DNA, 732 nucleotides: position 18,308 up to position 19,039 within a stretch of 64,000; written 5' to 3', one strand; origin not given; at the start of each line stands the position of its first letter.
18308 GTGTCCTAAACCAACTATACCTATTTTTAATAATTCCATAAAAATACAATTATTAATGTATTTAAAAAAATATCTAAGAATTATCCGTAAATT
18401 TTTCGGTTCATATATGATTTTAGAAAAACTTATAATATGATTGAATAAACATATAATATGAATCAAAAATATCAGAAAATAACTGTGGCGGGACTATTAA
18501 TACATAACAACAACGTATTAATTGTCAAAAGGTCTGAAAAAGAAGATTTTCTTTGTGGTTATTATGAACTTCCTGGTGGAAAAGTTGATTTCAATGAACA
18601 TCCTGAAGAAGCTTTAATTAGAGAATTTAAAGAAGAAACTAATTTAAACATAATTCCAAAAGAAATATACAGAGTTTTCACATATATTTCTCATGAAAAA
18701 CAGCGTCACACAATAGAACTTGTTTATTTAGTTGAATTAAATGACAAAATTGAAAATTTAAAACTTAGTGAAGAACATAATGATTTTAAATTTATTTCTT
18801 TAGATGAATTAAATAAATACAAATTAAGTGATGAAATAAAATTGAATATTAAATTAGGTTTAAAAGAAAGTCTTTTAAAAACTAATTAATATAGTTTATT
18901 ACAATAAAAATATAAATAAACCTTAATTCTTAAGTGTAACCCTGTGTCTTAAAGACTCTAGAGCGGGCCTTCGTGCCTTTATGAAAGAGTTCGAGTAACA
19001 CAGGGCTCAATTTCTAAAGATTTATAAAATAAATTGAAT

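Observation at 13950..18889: Five-gene overlapping operon: Gfo/Idh/MocA oxidoreductase, AGAT/StrB1-like amidinotransferase, Tmk-like kinase, DegT aminotransferase, NUDIX. Looks like an aminocyclitol or amidinated amino-sugar pathway.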

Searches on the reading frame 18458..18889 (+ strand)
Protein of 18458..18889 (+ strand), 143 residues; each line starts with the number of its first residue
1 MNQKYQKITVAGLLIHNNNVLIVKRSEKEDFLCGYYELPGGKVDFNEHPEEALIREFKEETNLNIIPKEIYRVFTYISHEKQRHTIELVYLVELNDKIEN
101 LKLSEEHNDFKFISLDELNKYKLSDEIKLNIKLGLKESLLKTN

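Call 3: search_protein_families(library=pfam, proteins=[window:18458-18889:+], max_evalue=0.01)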
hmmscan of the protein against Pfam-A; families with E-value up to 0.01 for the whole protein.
window:18458-18889:+ (143 aa): 3 families
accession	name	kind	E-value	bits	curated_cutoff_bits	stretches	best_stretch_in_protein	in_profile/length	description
PF00293.34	NUDIX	-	3.2e-18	66.4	21.1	1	10-123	5-123/134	NUDIX domain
PF14815.12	NUDIX_4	-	6.3e-10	39.3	35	1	11-125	2-105/113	NUDIX domain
PF22327.2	Nudt16-like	-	0.0093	16.4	27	0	37-95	36-96/161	U8 snoRNA-decapping enzyme-like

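Call 4: search_protein_families(library=ncbifam, proteins=[window:18458-18889:+], max_evalue=0.01)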
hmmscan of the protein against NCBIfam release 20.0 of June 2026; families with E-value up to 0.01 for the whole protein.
window:18458-18889:+ (143 aa): 19 families
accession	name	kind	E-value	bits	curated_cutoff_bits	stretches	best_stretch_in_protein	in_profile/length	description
TIGR00586.1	mutt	equivalog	5.2e-14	52.4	97.9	1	4-124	3-117/129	8-oxo-dGTP diphosphatase MutT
NF006530.0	PRK08999.1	equivalog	2.7e-13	49.6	245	1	10-124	9-118/315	Nudix family hydrolase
NF008044.0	PRK10776.1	equivalog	3e-13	49.8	148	1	6-120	4-112/130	8-oxo-dGTP diphosphatase MutT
NF007834.0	PRK10546.1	equivalog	4.4e-10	39.5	156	1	10-124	7-115/135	pyrimidine (deoxy)nucleoside triphosphate diphosphatase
NF012016.0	PRK15472.1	equivalog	6.7e-10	38.8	95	1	6-131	3-135/141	nucleoside triphosphatase NudI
NF003785.0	PRK05379.1-1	equivalog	1.9e-09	37.2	418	1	6-124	202-325/347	bifunctional nicotinamide-nucleotide adenylyltransferase/Nudix hydroxylase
TIGR02705.1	nudix_YtkD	equivalog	8e-08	32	154.4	1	36-99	47-108/156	RNA deprotection pyrophosphohydrolase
NF006961.0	PRK09438.1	equivalog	2.2e-07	30.4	103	1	16-121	18-132/151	dihydroneopterin triphosphate diphosphatase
NF003791.0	PRK05379.2-3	equivalog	2.4e-07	30.3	409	1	8-72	203-264/340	bifunctional nicotinamide-nucleotide adenylyltransferase/Nudix hydroxylase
NF041652.1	Nud_hyd_Dein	equivalog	1.1e-06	29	200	1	11-128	16-137/152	Nudix hydrolase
NF003787.0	PRK05379.1-4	equivalog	1.2e-06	27.8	449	1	8-72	209-270/346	bifunctional nicotinamide-nucleotide adenylyltransferase/Nudix hydroxylase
NF003786.0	PRK05379.1-2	equivalog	1.8e-06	27.4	397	1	8-123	219-340/354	bifunctional nicotinamide-nucleotide adenylyltransferase/Nudix hydroxylase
NF001936.0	PRK00714.1-3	equivalog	2.5e-06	27.5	118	1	16-122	21-134/155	RNA pyrophosphohydrolase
NF001938.0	PRK00714.1-5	equivalog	3.8e-05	23.1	116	1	5-65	12-76/172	RNA pyrophosphohydrolase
NF003788.0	PRK05379.1-5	equivalog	5e-05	22.8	354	1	8-67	214-271/351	bifunctional nicotinamide-nucleotide adenylyltransferase/Nudix hydroxylase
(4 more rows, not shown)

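Call 10: search_protein_families(library=padloc, proteins=[window:18458-18889:+], max_evalue=0.01)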
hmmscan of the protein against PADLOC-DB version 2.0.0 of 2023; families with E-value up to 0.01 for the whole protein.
window:18458-18889:+ (143 aa): 1 family
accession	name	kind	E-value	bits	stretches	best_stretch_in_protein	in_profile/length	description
PDLC04899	PDC-S07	-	9.4e-22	75.1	1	9-124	9-118/135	-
